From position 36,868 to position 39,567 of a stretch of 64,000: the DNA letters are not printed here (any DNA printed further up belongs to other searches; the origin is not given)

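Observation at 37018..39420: Decaheme lipoprotein cytochrome with a collagen-like tether, downstream of Feo: candidate extracellular electron-transfer / iron module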

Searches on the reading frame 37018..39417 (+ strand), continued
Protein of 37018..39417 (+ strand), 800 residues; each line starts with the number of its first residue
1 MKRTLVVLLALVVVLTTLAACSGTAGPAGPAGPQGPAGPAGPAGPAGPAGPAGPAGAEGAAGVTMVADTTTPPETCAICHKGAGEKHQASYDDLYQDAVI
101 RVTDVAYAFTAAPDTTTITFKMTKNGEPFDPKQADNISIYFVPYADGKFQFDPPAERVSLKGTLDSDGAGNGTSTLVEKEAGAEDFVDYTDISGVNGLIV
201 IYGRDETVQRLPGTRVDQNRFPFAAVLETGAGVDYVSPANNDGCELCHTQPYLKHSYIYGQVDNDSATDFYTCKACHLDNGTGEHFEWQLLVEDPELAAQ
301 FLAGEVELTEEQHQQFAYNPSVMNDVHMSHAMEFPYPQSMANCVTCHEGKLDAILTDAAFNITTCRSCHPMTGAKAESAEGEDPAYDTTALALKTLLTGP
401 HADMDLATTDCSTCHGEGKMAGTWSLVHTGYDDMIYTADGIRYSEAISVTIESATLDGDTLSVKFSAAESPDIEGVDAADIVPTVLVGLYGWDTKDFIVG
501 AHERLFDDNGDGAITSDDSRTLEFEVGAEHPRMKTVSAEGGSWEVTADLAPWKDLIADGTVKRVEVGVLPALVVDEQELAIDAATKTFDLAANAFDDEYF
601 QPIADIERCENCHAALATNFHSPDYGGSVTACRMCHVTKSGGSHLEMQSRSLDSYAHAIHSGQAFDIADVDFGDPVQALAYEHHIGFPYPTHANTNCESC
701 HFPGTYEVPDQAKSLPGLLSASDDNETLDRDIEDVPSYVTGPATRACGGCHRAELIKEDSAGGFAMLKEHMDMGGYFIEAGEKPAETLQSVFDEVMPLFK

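Call 39: predict_structure(alignment_id=A1)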
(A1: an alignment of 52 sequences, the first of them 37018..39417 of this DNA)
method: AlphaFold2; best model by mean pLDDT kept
length: 800 residues; sequences in the alignment: 52
mean_pLDDT: 67.2   pTM: 0.55
mean pLDDT of the five models: 67.2, 65.3, 62.5, 60.9, 57.7
residues with pLDDT >= 90: 108; 70-90: 276; 50-70: 225; < 50: 191
segments of 3 or more residues with pLDDT < 50: 22-84, 152-155, 280-283, 328-341, 606-608, 610-619, 638-655, 657-665, 686-711, 730-733, 745-758, 760-767
pLDDT, mean of each block of 10 residues (from residue 1): 71 71 42 36 35 32 28 37 52 67 92 90 92 89 77 60 90 88 69 86 82 64 88 76 57 56 77 65 64 86 83 76 51 42 58 69 68 82 79 67 68 72 62 70 84 94 95 86 90 68 81 80 91 94 95 85 89 83 87 80 52 42 62 59 36 48 54 75 49 34 42 55 56 55 46 37 47 57 66 55
secondary structure, 60 per line:
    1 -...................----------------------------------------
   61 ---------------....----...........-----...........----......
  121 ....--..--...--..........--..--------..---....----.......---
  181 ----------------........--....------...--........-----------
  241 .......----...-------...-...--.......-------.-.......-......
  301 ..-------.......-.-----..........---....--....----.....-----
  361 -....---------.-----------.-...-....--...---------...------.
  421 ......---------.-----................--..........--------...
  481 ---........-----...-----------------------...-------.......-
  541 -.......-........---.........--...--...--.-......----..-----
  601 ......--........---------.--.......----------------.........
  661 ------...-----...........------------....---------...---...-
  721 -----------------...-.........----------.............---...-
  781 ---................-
elements in order (helices of 4 or more, strands of 3 or more residues): H2-20 H76-79 H84-94 E100-110 E115-124 E136-145 E163-166 E171-177 E197-204 E207-210 E217-219 E222-229 H241-247 H271-277 H287-293 H295-302 H310-316 H324-333 H337-340 H343-346 H351-355 H362-365 H393-396 H420-426 H443-446 E447-457 E460-469 E484-491 E497-499 E523-525 E533-539 E542-548 H550-557 E561-569 E572-574 E577-579 E584-589 H601-606 H609-616 H629-635 H652-660 H675-685 H698-701 E717-719 E738-740 H742-750 H761-773 E777-779 H784-799

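Call 41: fold_search(model_id=the predicted structure, library=pdb)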
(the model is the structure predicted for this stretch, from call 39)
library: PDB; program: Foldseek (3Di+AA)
matches with E <= 10: 1011; with E <= 0.001: 15
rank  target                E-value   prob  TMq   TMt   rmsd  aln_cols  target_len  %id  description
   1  6qyc_C                2.2e-13  1.00  0.37  0.47   9.8       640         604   14  Crystal structure of MtrC from Shewanella baltica OS185 (released 2020-04-22)
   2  6qyc_A                3.5e-13  1.00  0.41  0.51   9.4       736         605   14  Crystal structure of MtrC from Shewanella baltica OS185 (released 2020-04-22)
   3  6qyc_B                1.2e-12  1.00  0.41  0.51   9.1       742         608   13  Crystal structure of MtrC from Shewanella baltica OS185 (released 2020-04-22)
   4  3ucp                  1.1e-10  1.00  0.39  0.39  13.6       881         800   12  Outer membrane Endecaheme cytochrome UndA from Shewanella sp. HRCR-6 (released 2012-08-08)
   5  3pmq                  1.2e-10  1.00  0.35  0.44  11.7       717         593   14  Crystal structure of the outer membrane decaheme cytochrome MtrF (released 2011-05-25)
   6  7qth                  2.8e-10  1.00  0.38  0.47  10.8       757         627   12  Crystal structure of the Shewanella oneidensis MR1 MtrC mutant C453A (released 2023-01-18)
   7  4lmh_C                4.1e-10  1.00  0.38  0.43  10.5       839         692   14  Crystal structure of the outer membrane decaheme cytochrome OmcA (released 2014-04-16)
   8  8qc9                  4.9e-10  1.00  0.39  0.47  10.7       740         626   12  Crystal structure of the outer membrane decaheme cytochrome MtrC (A293Boc-Lys) (released 2024-09-04)
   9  8qbq                  7.5e-10  1.00  0.38  0.47  10.0       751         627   12  Crystal structure of the outer membrane decaheme cytochrome MtrC (A430Boc-Lys) (released 2024-09-04)
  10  4lmh_B                8.9e-10  1.00  0.38  0.43  11.5       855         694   13  Crystal structure of the outer membrane decaheme cytochrome OmcA (released 2014-04-16)
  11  4lmh_D                1.1e-09  1.00  0.37  0.41  12.4       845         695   12  Crystal structure of the outer membrane decaheme cytochrome OmcA (released 2014-04-16)
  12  7o7g                  1.2e-09  1.00  0.39  0.48  10.8       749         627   12  Crystal structure of the Shewanella oneidensis MR1 MtrC mutant H561M (released 2021-10-06)
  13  8qbz                  1.8e-09  1.00  0.39  0.47   9.9       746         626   12  Crystal structure of the outer membrane decaheme cytochrome MtrC (E344Boc-Lys) (released 2024-09-04)
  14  4lmh_A                3.1e-09  1.00  0.37  0.41  12.2       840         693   12  Crystal structure of the outer membrane decaheme cytochrome OmcA (released 2014-04-16)
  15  4lm8                  3.3e-09  1.00  0.39  0.48   9.7       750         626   12  Crystal structure of the outer membrane decaheme cytochrome MtrC (released 2015-02-11)
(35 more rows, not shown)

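Call 48: search_protein_families(library=pfam, proteins=[L030:969-1967:-, L021:4772-5977:+, L021:7400-9529:+, L033:15489-17720:+, L042:12735-14900:+, L077:15362-16387:+, L021:2519-4177:-, L018:7754-9517:+, L018:12619-13530:+], max_evalue=0.001)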
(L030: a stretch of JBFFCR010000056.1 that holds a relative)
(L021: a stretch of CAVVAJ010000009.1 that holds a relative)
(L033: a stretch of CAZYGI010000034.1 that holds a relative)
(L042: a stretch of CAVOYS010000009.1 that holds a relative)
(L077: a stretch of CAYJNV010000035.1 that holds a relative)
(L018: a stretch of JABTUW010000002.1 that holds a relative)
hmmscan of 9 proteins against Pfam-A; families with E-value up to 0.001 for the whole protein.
L030:969-1967:- (333 aa): 4 families
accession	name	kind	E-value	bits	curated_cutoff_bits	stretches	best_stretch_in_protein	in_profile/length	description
PF00072.30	Response_reg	-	1.1e-27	96.8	30.2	1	122-233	1-110/111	Response regulator receiver domain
PF00196.25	GerE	-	1.3e-16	60.4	23.5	1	270-324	3-57/57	Bacterial regulatory proteins, luxR family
PF13384.12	HTH_23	-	0.00015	21.9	24.6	1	274-305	7-38/50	Homeodomain-like domain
PF08281.18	Sigma70_r4_2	-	0.00043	20.3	25.7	0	277-306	19-48/54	Sigma-70, region 4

L021:4772-5977:+ (402 aa): 4 families
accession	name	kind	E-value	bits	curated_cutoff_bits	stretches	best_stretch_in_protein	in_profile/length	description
PF14522.11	Cytochrome_C7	-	4.3e-07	30.1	24.8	0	178-213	37-67/67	Cytochrome c7 and related cytochrome c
PF13442.11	Cytochrome_CBB3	-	5.6e-07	30.2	27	0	249-305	8-52/68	Cytochrome C oxidase, cbb3-type, subunit III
PF07635.16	PSCyt1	-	6.7e-07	30.3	22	1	330-372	1-44/59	Planctomycete cytochrome C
PF14537.11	Cytochrom_c3_2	-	1.4e-06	29.1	25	0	253-286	7-40/79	Cytochrome c3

L021:7400-9529:+ (710 aa): 7 families
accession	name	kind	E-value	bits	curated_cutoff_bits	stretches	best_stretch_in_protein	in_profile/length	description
PF13442.11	Cytochrome_CBB3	-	9.4e-65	215.3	27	5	524-593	5-66/68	Cytochrome C oxidase, cbb3-type, subunit III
PF00034.26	Cytochrom_C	-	2.6e-39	134.9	21.3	2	418-503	3-88/90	Cytochrome c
PF00032.22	Cytochrom_B_C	-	3.2e-13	50.2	20.7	1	58-146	2-87/102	Cytochrome b(C-terminal)/b6/petD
PF14495.11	Cytochrom_C550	-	1.7e-08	34.7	27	0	341-366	20-45/136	Cytochrome c-550 domain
PF14376.11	Haem_bd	-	1.1e-05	25.8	27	0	136-176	8-53/133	Haem-binding domain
PF14522.11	Cytochrome_C7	-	9.5e-05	22.6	24.8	0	160-230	11-49/67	Cytochrome c7 and related cytochrome c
PF22113.1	Mtrc-MtrF_II-IV_dom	-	0.00024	21.1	30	0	357-433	30-90/176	Outer membrane cytochrome MtrC/MtrF-like, domains II/IV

L033:15489-17720:+ (744 aa): 5 families
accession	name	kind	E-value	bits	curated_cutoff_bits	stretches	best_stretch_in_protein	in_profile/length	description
PF14522.11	Cytochrome_C7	-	1.4e-13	50.9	24.8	0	662-741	8-67/67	Cytochrome c7 and related cytochrome c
PF14537.11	Cytochrom_c3_2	-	2.2e-11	44.5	25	2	590-675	6-79/79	Cytochrome c3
PF09699.15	Paired_CXXCH_1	-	5.5e-10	39.2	20.6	0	590-622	7-38/41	Doubled CXXCH motif (Paired_CXXCH_1)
PF03264.19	Cytochrom_NNT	-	9.8e-09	35.6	24.1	1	81-158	11-93/174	NapC/NirT cytochrome c family, N-terminal region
PF02085.21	Cytochrom_CIII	-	8.8e-08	32.9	22.9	0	590-674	31-101/101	Class III cytochrome C family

L042:12735-14900:+ (722 aa): 4 families
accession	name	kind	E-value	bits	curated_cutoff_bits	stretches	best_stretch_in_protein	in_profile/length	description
PF14522.11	Cytochrome_C7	-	3.5e-18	65.6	24.8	2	106-181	12-67/67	Cytochrome c7 and related cytochrome c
PF02085.21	Cytochrom_CIII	-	1.1e-10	42.1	22.9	0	238-280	17-60/101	Class III cytochrome C family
PF14537.11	Cytochrom_c3_2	-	2.5e-09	37.9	25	0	566-596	52-79/79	Cytochrome c3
PF22113.1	Mtrc-MtrF_II-IV_dom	-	1.3e-05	25.2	30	0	451-511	74-131/176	Outer membrane cytochrome MtrC/MtrF-like, domains II/IV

L077:15362-16387:+ (342 aa): 2 families
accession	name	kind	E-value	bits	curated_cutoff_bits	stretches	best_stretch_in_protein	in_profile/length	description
PF00528.27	BPD_transp_1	-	7.1e-39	133.9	26.4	1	144-340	1-183/184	Binding-protein-dependent transport system inner membrane component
PF19300.4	BPD_transp_1_N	-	1.1e-12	48.6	23.8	1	33-129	2-110/114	Binding-prot-dependent transport system membrane comp, N-term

L021:2519-4177:- (553 aa): 3 families
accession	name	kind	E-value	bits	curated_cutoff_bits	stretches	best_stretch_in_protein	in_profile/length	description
PF02518.31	HATPase_c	-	9.5e-14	52.2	26.4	1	445-534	5-109/111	Histidine kinase-, DNA gyrase B-, and HSP90-like ATPase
PF07730.19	HisKA_3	-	3.9e-11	43.8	24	1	337-403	1-68/68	Histidine kinase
PF13581.12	HATPase_c_2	-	2.2e-05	24.9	27.4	1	450-517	36-113/127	Histidine kinase-like ATPase domain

L018:7754-9517:+ (588 aa): 5 families
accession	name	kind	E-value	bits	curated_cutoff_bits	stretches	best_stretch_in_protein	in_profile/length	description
PF09699.15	Paired_CXXCH_1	-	4.3e-24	84.4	20.6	2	229-274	5-38/41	Doubled CXXCH motif (Paired_CXXCH_1)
PF14522.11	Cytochrome_C7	-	8.2e-20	70.8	24.8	2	48-118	12-67/67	Cytochrome c7 and related cytochrome c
PF14537.11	Cytochrom_c3_2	-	1.2e-18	67.8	25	2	224-342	1-78/79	Cytochrome c3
PF02085.21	Cytochrom_CIII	-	7e-15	55.6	22.9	1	98-175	18-85/101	Class III cytochrome C family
PF22678.1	Cytochrom_c_NrfB-like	-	5.6e-06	27.2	27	0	268-343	1-66/89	Cytochrome c-type protein NrfB-like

L018:12619-13530:+ (304 aa): 6 families
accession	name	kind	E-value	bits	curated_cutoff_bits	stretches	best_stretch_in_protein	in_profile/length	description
PF14522.11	Cytochrome_C7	-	5.2e-08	33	24.8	2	87-149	5-66/67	Cytochrome c7 and related cytochrome c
PF02085.21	Cytochrom_CIII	-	8.5e-07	29.7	22.9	1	87-168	25-101/101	Class III cytochrome C family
PF14537.11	Cytochrom_c3_2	-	3.4e-06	27.9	25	0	93-168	6-78/79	Cytochrome c3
PF09699.15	Paired_CXXCH_1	-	8.7e-06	25.8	20.6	0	141-171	4-39/41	Doubled CXXCH motif (Paired_CXXCH_1)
PF22113.1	Mtrc-MtrF_II-IV_dom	-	0.00024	21.1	30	0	116-234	3-132/176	Outer membrane cytochrome MtrC/MtrF-like, domains II/IV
PF13435.11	Cytochrome_C554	-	0.00084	20.7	20.8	0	71-94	2-25/84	Cytochrome c554 and c-prime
